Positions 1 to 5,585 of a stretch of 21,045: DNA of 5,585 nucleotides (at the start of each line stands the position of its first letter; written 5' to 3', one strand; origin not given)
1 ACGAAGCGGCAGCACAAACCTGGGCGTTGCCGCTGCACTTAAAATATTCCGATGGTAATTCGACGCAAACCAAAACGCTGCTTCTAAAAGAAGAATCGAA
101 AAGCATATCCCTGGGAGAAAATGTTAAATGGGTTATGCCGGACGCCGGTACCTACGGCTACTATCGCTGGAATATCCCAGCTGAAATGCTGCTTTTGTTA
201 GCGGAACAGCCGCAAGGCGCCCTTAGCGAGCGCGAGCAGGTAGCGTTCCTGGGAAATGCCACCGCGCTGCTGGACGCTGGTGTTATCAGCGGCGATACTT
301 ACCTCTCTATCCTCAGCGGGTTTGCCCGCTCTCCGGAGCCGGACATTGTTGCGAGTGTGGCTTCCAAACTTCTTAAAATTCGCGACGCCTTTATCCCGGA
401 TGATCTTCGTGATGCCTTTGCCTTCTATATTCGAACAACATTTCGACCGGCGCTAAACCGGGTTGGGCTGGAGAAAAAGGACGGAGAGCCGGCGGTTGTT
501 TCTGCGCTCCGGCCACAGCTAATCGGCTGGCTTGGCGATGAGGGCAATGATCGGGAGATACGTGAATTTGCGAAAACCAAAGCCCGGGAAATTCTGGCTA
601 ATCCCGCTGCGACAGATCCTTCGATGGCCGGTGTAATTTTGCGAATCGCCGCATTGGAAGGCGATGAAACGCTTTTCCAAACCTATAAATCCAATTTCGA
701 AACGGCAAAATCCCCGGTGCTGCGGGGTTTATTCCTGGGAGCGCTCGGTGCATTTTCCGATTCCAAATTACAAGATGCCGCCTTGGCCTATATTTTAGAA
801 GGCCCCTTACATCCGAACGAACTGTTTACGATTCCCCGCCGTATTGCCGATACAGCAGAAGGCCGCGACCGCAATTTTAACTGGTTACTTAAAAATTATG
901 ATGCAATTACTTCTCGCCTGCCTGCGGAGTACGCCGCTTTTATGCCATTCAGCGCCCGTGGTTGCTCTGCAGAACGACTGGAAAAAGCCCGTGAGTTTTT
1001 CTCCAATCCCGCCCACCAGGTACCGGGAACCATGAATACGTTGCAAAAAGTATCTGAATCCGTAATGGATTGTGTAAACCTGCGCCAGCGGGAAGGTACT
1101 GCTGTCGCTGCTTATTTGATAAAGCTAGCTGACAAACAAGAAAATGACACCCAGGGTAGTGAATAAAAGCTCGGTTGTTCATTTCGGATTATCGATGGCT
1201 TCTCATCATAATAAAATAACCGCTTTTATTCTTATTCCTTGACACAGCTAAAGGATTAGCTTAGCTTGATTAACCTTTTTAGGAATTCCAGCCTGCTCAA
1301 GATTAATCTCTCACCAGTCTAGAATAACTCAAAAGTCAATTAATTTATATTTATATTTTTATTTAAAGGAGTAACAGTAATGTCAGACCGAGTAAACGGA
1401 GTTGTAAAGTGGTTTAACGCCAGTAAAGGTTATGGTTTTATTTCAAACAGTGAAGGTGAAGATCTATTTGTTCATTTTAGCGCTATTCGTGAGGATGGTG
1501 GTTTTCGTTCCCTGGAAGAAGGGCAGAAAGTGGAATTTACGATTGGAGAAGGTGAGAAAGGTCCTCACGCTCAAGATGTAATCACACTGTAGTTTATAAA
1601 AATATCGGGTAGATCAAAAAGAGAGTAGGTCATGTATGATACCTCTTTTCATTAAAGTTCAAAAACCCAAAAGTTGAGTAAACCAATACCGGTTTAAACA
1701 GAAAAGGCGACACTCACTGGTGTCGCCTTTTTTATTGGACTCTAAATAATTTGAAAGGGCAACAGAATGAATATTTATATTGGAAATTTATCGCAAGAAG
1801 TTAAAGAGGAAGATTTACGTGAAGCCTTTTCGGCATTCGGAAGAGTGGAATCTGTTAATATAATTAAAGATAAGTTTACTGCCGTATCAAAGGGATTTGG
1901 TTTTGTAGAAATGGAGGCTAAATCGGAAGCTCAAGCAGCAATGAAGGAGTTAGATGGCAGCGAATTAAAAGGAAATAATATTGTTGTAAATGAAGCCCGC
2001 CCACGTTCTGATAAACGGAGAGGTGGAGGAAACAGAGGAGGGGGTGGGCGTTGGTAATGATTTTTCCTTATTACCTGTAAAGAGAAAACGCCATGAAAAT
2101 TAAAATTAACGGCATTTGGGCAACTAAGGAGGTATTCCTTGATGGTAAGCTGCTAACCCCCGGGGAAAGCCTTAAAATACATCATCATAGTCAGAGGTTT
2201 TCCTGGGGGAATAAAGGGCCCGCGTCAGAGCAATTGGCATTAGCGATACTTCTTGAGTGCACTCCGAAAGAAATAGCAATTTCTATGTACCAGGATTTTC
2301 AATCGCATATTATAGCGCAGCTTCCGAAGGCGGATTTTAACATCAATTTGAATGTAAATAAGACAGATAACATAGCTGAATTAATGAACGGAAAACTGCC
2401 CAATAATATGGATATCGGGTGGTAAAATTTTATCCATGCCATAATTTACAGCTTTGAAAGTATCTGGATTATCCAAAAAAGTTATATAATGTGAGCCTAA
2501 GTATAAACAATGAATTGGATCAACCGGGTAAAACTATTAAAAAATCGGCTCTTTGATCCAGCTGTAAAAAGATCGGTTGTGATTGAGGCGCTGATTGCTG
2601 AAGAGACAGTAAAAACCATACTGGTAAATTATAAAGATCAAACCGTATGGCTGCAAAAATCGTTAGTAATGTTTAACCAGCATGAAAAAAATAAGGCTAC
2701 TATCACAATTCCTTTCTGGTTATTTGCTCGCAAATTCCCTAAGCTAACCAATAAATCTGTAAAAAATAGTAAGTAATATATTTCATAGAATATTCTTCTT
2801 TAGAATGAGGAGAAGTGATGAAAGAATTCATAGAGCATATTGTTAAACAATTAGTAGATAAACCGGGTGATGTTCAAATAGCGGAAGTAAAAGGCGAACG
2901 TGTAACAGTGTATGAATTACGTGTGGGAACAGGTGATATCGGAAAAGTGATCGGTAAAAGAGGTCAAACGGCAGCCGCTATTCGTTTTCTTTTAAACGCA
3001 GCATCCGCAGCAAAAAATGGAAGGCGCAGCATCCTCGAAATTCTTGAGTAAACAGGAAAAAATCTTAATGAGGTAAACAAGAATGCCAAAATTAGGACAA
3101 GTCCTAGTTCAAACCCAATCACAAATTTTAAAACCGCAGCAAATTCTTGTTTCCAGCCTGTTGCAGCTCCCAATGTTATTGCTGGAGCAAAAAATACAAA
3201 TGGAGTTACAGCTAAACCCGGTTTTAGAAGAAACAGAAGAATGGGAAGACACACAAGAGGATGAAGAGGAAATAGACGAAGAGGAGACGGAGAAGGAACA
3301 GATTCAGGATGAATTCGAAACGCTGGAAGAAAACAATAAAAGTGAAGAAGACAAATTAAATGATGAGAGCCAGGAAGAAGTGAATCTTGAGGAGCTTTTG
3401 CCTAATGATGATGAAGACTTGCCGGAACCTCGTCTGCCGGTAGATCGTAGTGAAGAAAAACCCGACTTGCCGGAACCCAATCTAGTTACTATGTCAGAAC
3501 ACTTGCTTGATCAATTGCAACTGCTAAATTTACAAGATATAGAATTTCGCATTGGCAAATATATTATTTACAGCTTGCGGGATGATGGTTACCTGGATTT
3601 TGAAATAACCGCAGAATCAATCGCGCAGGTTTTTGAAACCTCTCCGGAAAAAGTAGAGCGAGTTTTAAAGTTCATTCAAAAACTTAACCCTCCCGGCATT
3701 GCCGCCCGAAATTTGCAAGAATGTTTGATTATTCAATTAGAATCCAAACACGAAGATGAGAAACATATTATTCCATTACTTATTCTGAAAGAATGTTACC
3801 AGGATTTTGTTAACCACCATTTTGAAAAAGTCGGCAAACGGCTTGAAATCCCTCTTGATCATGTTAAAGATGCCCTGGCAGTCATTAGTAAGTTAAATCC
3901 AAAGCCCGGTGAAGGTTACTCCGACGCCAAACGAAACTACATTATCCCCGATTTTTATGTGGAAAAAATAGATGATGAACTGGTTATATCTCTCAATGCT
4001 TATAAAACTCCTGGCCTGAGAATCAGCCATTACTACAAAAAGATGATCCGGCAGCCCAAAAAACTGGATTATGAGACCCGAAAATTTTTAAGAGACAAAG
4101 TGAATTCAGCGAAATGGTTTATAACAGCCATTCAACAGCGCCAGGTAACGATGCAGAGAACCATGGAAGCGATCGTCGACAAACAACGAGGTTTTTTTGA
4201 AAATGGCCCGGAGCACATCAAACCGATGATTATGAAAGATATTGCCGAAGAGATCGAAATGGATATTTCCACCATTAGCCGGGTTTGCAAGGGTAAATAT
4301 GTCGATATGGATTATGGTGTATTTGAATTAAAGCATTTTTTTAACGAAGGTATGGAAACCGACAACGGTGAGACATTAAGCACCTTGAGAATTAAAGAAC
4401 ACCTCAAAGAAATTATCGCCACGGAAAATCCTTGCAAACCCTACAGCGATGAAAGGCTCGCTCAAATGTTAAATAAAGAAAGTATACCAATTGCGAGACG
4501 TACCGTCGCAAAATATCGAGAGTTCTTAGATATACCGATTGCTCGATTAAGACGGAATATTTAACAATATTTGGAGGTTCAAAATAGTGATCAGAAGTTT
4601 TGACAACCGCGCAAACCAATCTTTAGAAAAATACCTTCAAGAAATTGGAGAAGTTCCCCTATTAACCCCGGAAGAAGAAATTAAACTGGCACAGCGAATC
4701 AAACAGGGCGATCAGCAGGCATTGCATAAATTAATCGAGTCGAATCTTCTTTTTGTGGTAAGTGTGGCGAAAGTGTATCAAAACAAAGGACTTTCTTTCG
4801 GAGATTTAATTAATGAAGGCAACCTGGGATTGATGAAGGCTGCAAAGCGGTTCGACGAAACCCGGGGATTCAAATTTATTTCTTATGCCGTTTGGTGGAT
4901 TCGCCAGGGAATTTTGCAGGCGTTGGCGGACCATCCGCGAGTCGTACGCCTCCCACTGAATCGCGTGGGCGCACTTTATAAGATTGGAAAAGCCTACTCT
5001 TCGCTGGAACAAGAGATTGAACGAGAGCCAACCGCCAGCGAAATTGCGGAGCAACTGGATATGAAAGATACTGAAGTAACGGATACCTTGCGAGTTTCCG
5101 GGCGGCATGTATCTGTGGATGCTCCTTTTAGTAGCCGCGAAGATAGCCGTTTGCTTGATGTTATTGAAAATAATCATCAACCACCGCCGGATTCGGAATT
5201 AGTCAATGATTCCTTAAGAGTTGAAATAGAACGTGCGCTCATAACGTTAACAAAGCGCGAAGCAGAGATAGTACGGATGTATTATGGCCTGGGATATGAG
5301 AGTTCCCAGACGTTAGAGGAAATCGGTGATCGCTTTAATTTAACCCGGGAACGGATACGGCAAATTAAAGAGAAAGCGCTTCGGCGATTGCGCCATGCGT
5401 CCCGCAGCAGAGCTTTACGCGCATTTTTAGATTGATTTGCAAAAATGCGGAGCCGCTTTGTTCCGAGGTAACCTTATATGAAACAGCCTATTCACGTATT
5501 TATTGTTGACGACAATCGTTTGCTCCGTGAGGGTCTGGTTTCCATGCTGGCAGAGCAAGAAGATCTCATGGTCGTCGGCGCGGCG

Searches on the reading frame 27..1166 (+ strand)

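Call 9: search_protein_families(library=pfam, proteins=[window:27-1166:+], max_evalue=0.01)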
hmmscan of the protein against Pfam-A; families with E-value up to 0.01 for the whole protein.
window:27-1166:+ (379 aa): 1 family
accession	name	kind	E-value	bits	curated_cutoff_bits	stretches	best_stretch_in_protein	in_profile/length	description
PF11838.14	ERAP1_C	-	3.4e-41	142.1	38.2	1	35-346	1-316/318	ERAP1-like C-terminal domain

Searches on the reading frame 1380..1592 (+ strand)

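Call 9: search_protein_families(library=pfam, proteins=[window:1380-1592:+], max_evalue=0.01)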
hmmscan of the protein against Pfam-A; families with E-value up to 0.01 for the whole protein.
window:1380-1592:+ (70 aa): 1 family
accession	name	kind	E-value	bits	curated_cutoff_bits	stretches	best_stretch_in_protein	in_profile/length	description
PF00313.28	CSD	-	7.5e-28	96.6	27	1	6-69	2-65/66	'Cold-shock' DNA-binding domain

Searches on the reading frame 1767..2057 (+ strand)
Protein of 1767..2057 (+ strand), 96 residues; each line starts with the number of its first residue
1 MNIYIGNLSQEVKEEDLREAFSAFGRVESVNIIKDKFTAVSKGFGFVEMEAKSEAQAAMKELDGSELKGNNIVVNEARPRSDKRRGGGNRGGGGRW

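Call 9: search_protein_families(library=pfam, proteins=[window:1767-2057:+], max_evalue=0.01)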
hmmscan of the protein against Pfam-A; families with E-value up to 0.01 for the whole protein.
window:1767-2057:+ (96 aa): 3 families
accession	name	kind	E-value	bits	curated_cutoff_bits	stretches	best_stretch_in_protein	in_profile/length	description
PF00076.28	RRM_1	-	5.1e-24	84.4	20.7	1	3-72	1-69/70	RNA recognition motif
PF13893.12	RRM_5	-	0.0012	19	27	1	12-74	39-96/125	RNA recognition motif. (a.k.a. RRM, RBD, or RNP domain)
PF16842.11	RRM_occluded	-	0.0085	16.4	30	0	3-74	4-70/79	Occluded RNA-recognition motif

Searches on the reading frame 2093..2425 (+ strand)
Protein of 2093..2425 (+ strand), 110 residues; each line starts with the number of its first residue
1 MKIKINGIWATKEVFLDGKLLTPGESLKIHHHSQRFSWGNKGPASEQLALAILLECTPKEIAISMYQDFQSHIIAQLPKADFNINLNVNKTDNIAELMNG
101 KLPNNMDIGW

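Call 9: search_protein_families(library=pfam, proteins=[window:2093-2425:+], max_evalue=0.01)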
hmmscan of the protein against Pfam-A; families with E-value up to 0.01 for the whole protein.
window:2093-2425:+ (110 aa): 1 family
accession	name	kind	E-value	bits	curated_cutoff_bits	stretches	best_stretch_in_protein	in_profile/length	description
PF19663.4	DUF6166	-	3.8e-14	53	27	1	15-84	13-82/93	Family of unknown function (DUF6166)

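Call 57: search_protein_families(library=ncbifam, proteins=[window:2093-2425:+], max_evalue=0.01)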
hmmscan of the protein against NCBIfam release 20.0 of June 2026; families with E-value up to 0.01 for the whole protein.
window:2093-2425:+ (110 aa): 0 families

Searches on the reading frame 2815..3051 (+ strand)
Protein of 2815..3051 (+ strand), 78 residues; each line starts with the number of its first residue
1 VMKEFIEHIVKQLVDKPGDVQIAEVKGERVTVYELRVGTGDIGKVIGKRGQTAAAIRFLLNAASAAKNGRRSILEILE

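Call 9: search_protein_families(library=pfam, proteins=[window:2815-3051:+], max_evalue=0.01)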
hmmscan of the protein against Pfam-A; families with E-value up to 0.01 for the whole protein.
window:2815-3051:+ (78 aa): 1 family
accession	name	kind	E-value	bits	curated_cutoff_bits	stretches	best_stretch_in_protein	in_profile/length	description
PF13083.13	KH_KhpA-B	-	2e-21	76.1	32.1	1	3-76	1-73/73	KhpA/KhpB, KH domain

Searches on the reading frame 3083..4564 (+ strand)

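Call 8: search_protein_families(library=pfam, proteins=[window:3083-4564:+], max_evalue=0.01)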
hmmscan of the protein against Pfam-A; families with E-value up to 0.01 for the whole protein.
window:3083-4564:+ (493 aa): 4 families
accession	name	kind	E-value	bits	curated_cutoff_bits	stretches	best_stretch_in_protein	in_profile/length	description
PF04552.19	Sigma54_DBD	-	1.4e-54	184.6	22.8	1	334-491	2-159/160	Sigma-54, DNA binding domain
PF04963.19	Sigma54_CBD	-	1.3e-53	181.9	22.9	1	136-318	11-185/185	Sigma-54 factor, core binding domain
PF00309.25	Sigma54_AID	-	1.7e-06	28.2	23.8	1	6-50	2-46/46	Sigma-54 factor, Activator interacting domain (AID)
PF13545.12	HTH_Crp_2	-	0.00037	20.8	27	0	159-196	5-44/70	Crp-like helix-turn-helix domain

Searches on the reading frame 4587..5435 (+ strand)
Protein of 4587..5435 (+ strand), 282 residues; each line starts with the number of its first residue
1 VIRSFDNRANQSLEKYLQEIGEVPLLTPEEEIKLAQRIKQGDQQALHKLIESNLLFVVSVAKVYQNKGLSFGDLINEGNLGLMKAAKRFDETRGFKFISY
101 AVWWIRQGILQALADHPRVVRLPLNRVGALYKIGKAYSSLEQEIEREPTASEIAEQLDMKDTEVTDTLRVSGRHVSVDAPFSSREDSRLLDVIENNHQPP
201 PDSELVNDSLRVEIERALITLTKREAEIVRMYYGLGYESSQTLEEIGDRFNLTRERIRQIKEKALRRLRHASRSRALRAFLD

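Call 8: search_protein_families(library=pfam, proteins=[window:4587-5435:+], max_evalue=0.01)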
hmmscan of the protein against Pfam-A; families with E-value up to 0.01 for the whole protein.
window:4587-5435:+ (282 aa): 5 families
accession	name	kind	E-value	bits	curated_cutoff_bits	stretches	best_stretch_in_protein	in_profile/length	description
PF04542.20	Sigma70_r2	-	6.9e-17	61.4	24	1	49-116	1-68/71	Sigma-70 region 2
PF04545.22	Sigma70_r4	-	8.7e-16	57.6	24.1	1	217-270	1-50/50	Sigma-70, region 4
PF04539.22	Sigma70_r3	-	9.5e-16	58.1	25.3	1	130-199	3-72/78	Sigma-70 region 3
PF00140.25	Sigma70_r1_2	-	9.9e-16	57.9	22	1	12-43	2-33/34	Sigma-70 factor, region 1.2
PF08281.18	Sigma70_r4_2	-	0.0024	17.9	25.7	0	212-268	2-54/54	Sigma-70, region 4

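Call 57: search_protein_families(library=ncbifam, proteins=[window:4587-5435:+], max_evalue=0.01)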
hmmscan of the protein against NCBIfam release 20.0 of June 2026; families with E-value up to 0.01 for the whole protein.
window:4587-5435:+ (282 aa): 56 families (the best 25 are shown)
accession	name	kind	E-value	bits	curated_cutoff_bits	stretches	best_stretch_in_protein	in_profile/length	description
NF004208.0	PRK05658.1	equivalog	2.7e-89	300.9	555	2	43-282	391-630/631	RNA polymerase sigma factor RpoD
NF006666.0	PRK09210.1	equivalog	4.8e-87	292.7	572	1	10-282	98-370/370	RNA polymerase sigma factor RpoD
NF004207.0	PRK05657.1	equivalog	1.8e-79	267.5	394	1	7-278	52-323/329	RNA polymerase sigma factor RpoS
NF005643.0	PRK07406.1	equivalog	4.4e-79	266.4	500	2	42-281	158-396/397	RNA polymerase sigma factor RpoD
TIGR02394.1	rpoS_proteo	equivalog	1.8e-78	263.9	378.7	1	7-276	9-278/285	RNA polymerase sigma factor RpoS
TIGR02997.1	Sig70-cyanoRpoD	subfamily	5.5e-78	262.3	384.5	2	37-269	68-298/298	RNA polymerase sigma factor, RpoD/SigA family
NF041931.2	MzaA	equivalog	1.3e-76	259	800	1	43-282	474-715/726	MZA anti-phage system associated sigma-70 family RNA polymerase sigma factor MzaA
TIGR02393.1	RpoD_Cterm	equivalog_domain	3.5e-76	255.9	354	1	46-281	2-237/238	RNA polymerase sigma factor RpoD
NF004561.0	PRK05901.1-3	equivalog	1.2e-71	242.4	582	2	43-282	298-537/537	RNA polymerase sigma factor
NF005785.0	PRK07598.1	equivalog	5.9e-69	232.9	554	2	38-281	169-411/415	RNA polymerase sigma factor SigC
NF005920.0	PRK07921.1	subfamily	3.1e-67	226.9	464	1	42-280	88-326/328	RNA polymerase sigma factor SigB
NF004560.0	PRK05901.1-1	equivalog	3.2e-67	227.8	711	2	43-282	277-516/516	RNA polymerase sigma factor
NF004562.0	PRK05901.1-4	equivalog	1.9e-65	221.5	779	2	36-282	308-554/571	RNA polymerase sigma factor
NF004564.0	PRK05901.2-2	equivalog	2.2e-61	208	617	1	10-281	210-493/500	RNA polymerase sigma factor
NF004615.0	PRK05949.1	subfamily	1.9e-60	204.5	530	2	34-271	82-317/327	RNA polymerase sigma factor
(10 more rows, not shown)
